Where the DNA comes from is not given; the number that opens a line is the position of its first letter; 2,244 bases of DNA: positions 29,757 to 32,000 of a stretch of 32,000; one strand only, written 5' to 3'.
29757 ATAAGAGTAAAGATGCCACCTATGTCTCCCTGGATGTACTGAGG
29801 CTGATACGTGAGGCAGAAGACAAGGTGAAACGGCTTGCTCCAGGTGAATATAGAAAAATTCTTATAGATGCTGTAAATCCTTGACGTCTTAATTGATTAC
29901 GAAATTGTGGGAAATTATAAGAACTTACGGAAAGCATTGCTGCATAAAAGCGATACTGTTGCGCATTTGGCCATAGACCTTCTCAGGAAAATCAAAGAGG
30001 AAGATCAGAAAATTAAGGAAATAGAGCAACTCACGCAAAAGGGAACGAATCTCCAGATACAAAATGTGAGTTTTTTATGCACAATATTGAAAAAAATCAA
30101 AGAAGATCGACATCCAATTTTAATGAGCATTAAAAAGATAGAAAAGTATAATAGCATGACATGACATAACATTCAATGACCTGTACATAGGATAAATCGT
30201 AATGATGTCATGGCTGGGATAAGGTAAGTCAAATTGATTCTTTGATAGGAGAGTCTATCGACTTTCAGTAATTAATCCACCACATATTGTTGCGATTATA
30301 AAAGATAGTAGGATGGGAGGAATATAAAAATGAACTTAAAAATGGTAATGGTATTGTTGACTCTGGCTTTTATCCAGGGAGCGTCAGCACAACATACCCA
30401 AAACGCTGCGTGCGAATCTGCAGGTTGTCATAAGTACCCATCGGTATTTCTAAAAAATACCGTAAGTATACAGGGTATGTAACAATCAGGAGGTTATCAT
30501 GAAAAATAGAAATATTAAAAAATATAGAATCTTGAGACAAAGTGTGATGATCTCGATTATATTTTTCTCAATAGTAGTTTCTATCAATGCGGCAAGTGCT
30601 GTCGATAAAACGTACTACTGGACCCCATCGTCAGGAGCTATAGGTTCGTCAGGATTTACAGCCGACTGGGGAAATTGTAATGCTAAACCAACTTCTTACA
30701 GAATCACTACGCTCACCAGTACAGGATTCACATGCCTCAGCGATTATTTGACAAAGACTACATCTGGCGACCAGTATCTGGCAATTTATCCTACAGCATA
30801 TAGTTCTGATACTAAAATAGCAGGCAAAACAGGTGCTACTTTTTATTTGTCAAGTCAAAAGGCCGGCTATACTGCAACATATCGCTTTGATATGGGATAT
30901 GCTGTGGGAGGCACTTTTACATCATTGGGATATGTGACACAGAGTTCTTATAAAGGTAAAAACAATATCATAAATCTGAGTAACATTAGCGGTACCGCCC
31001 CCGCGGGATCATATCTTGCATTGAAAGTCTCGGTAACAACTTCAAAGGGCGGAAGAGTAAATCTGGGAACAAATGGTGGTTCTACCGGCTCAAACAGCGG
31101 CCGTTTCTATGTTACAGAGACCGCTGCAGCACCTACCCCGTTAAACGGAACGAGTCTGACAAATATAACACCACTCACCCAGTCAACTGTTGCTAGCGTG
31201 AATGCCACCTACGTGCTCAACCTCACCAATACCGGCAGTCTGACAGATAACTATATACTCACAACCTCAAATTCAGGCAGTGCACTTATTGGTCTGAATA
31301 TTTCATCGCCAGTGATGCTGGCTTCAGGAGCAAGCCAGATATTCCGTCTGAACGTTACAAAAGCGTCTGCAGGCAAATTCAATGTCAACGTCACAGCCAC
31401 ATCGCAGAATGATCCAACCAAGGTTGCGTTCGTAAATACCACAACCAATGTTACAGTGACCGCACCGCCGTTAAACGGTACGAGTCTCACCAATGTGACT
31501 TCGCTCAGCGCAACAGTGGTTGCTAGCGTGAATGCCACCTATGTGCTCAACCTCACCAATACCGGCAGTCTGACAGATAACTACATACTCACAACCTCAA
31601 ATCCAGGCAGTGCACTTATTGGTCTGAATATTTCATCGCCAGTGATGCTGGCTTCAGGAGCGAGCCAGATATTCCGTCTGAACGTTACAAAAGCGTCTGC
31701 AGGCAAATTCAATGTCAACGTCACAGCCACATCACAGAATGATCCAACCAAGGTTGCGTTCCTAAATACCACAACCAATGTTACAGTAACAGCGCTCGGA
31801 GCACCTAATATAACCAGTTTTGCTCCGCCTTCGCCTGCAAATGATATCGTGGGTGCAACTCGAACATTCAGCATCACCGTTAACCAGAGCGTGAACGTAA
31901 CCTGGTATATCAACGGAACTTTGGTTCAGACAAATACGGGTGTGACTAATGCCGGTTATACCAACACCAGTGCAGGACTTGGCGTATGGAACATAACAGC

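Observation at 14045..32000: Surface-adhesin island: three module-sharing surface proteins around a pilin-like / wHTH / Zn-ribbon-HTH / fibre-like core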

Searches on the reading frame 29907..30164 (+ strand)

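Call 6: search_protein_families(library=pfam, proteins=[window:29907-30164:+], max_evalue=0.01)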
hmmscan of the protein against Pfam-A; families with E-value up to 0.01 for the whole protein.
window:29907-30164:+ (85 aa): 0 families

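Call 8: search_protein_families(library=ncbifam, proteins=[window:29907-30164:+], max_evalue=0.01)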
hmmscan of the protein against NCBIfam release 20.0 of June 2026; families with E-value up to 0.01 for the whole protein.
window:29907-30164:+ (85 aa): 0 families

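Call 100: search_protein_families(library=padloc, proteins=[window:29907-30164:+], max_evalue=0.01)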
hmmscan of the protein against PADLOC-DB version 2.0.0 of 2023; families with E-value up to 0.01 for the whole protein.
window:29907-30164:+ (85 aa): 2 families
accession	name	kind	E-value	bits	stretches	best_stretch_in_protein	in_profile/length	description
PDLC04575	PDC-M32A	-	0.00049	17.3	1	5-84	157-238/375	-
PDLC04006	PD-Lambda-5_A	-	0.005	13.9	1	27-75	328-376/472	-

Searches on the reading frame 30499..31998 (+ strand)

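Call 6: search_protein_families(library=pfam, proteins=[window:30499-31998:+], max_evalue=0.01)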
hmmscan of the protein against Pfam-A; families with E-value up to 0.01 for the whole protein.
window:30499-31998:+ (500 aa): 2 families
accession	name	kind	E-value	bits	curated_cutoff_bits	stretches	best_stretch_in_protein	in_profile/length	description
PF11614.14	FixG_C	-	0.00096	19.7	25.6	0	233-301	30-102/119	IG-like fold at C-terminal of FixG, putative oxidoreductase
PF24498.1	Ig_TMEM131L_3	-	0.0058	17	28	0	262-290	45-73/100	TMEM131L third Ig-like domain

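Call 8: search_protein_families(library=ncbifam, proteins=[window:30499-31998:+], max_evalue=0.01)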
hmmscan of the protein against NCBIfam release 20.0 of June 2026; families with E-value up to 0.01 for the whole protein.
window:30499-31998:+ (500 aa): 0 families

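Call 101: search_protein_families(library=phrogs, proteins=[window:30499-31998:+], max_evalue=0.01)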
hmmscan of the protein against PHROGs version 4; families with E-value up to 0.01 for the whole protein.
window:30499-31998:+ (500 aa): 1 family
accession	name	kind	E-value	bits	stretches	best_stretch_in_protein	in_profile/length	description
phrog_33753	-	head and packaging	0.00037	21.4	0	249-268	12-31/46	head protein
